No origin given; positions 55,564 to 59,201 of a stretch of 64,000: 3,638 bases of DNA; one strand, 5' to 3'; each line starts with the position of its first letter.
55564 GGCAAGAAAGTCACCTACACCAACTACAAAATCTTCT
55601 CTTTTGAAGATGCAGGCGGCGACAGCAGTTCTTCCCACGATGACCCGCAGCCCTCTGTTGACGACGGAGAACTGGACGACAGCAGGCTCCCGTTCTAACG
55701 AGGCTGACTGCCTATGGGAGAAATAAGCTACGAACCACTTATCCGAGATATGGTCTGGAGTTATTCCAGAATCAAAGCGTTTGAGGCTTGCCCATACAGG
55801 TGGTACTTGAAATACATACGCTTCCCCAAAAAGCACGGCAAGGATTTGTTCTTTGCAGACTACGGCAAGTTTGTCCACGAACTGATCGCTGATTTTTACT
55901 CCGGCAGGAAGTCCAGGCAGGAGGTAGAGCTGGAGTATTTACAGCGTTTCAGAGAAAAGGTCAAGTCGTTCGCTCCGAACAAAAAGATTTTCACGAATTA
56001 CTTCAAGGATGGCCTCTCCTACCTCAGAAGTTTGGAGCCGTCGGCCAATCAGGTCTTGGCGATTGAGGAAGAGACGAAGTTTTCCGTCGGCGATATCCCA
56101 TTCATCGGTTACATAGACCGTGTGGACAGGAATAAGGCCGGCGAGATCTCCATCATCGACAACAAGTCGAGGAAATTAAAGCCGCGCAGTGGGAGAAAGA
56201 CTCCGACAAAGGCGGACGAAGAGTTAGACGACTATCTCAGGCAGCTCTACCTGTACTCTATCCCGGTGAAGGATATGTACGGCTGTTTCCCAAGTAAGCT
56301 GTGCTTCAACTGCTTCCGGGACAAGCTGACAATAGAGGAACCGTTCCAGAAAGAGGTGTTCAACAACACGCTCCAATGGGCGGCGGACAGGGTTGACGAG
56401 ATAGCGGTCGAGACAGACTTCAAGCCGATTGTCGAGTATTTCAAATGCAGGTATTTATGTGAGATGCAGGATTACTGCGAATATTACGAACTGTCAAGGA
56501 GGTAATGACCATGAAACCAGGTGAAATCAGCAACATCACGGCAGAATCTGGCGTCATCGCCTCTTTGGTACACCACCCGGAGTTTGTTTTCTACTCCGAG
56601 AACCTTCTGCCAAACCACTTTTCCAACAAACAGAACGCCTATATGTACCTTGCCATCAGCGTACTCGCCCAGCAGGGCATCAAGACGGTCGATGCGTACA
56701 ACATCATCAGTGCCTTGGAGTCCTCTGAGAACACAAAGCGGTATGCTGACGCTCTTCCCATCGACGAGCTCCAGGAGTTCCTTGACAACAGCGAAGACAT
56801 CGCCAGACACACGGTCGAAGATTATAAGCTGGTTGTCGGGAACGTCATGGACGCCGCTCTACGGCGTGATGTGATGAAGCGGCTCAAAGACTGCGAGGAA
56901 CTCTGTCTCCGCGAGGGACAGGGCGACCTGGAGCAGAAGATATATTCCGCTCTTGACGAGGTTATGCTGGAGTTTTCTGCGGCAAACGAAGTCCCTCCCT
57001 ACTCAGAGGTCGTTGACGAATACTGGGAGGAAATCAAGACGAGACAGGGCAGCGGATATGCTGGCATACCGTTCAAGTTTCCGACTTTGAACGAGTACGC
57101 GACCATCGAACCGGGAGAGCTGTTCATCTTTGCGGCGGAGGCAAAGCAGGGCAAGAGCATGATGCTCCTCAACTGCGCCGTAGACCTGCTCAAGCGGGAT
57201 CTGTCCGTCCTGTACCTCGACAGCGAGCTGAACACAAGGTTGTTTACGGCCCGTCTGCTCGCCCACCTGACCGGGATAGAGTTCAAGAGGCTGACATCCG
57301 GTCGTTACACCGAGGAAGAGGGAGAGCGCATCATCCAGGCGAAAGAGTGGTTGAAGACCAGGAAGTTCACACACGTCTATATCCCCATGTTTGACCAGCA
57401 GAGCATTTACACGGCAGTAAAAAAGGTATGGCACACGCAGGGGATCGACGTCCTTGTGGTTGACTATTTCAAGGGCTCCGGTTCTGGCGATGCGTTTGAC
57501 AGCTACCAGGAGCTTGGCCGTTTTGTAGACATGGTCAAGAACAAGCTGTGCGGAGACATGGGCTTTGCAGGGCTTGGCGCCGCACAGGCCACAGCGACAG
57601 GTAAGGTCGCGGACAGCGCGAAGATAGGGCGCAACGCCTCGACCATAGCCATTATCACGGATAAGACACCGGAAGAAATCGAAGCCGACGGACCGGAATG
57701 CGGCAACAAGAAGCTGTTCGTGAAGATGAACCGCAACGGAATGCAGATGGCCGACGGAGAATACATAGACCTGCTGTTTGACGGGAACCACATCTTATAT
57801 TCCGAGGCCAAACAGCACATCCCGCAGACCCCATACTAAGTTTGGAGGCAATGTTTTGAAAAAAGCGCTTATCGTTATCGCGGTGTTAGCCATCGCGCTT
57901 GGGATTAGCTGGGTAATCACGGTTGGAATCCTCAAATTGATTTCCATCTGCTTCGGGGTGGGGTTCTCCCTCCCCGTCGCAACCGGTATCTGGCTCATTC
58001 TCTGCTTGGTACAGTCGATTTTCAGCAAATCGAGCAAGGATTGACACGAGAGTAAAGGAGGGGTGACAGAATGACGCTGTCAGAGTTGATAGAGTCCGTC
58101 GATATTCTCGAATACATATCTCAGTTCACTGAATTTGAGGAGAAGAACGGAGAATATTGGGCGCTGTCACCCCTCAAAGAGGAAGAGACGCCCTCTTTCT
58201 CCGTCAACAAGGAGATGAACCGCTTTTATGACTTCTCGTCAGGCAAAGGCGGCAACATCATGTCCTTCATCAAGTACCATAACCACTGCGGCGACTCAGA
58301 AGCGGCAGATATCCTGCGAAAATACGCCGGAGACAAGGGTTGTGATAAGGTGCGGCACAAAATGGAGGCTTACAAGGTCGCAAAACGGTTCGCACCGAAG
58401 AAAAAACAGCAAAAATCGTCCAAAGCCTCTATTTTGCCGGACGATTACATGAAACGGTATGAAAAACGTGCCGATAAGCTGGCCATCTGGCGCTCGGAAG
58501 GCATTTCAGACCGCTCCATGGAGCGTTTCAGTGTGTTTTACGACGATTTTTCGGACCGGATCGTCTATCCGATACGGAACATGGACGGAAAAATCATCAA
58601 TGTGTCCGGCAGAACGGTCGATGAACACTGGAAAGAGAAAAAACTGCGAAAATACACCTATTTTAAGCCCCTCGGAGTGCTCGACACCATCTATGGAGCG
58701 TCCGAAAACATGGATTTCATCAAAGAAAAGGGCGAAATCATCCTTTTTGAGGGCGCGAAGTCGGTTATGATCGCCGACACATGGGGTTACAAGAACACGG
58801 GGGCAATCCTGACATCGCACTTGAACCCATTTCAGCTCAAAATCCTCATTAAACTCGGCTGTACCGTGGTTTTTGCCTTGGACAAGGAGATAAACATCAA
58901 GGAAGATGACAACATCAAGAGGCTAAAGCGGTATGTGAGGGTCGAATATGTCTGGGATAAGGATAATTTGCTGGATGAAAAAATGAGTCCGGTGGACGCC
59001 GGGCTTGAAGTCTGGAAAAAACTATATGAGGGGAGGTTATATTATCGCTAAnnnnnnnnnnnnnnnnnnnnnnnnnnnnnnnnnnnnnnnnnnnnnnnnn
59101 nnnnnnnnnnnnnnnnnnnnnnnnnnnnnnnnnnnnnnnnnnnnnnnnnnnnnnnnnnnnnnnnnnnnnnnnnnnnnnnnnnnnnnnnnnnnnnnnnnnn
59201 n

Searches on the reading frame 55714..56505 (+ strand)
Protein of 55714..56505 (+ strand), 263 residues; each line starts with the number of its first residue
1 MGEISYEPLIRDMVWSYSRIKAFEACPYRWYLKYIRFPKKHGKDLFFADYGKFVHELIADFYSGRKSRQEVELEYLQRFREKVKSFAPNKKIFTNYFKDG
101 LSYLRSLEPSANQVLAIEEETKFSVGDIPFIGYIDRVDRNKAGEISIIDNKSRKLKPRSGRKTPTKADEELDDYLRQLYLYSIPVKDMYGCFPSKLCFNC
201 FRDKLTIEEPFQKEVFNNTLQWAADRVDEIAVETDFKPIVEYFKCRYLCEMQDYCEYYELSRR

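Call 27: search_protein_families(library=pfam, proteins=[window:55714-56505:+], max_evalue=0.001)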
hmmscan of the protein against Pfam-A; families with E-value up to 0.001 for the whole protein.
window:55714-56505:+ (263 aa): 1 family
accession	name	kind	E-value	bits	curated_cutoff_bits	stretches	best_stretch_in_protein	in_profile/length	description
PF12705.13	PDDEXK_1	-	4.1e-26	92.9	22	1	15-256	2-247/247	PD-(D/E)XK nuclease superfamily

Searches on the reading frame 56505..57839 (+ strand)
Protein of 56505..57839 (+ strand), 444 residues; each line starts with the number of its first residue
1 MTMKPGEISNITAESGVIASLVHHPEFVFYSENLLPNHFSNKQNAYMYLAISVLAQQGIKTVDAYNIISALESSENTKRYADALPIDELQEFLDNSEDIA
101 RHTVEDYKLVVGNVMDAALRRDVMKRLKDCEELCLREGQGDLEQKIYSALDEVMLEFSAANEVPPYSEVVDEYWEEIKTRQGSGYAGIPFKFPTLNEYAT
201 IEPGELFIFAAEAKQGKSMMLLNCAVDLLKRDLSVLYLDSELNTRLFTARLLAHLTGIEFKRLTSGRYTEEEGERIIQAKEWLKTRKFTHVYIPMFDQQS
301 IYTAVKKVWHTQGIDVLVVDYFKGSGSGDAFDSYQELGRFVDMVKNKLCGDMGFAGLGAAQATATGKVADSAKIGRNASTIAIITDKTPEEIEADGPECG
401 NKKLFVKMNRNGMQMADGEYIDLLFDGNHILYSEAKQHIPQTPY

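Call 27: search_protein_families(library=pfam, proteins=[window:56505-57839:+], max_evalue=0.001)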
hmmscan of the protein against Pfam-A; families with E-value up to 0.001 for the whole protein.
window:56505-57839:+ (444 aa): 3 families
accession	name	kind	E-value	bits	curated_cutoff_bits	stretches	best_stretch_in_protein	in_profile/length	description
PF03796.21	DnaB_C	-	1.1e-14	54.9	27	1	187-323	1-139/255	DnaB-like helicase C terminal domain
PF13481.12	AAA_25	-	1.5e-07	31.7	27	1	201-359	30-187/195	AAA domain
PF00772.26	DnaB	-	7.7e-06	26.3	23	1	9-99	4-94/103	DnaB-like helicase N terminal domain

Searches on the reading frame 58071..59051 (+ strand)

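Call 27: search_protein_families(library=pfam, proteins=[window:58071-59051:+], max_evalue=0.001)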
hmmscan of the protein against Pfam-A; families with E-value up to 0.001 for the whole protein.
window:58071-59051:+ (326 aa): 2 families
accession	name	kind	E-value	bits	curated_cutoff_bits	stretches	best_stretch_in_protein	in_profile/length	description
PF01807.25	Zn_ribbon_DnaG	-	1.9e-13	50.5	24.9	1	3-84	6-87/98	CHC2 zinc finger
PF08275.17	DNAG_N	-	5.2e-07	30.2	26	1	143-190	60-105/128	DNA primase catalytic core, N-terminal domain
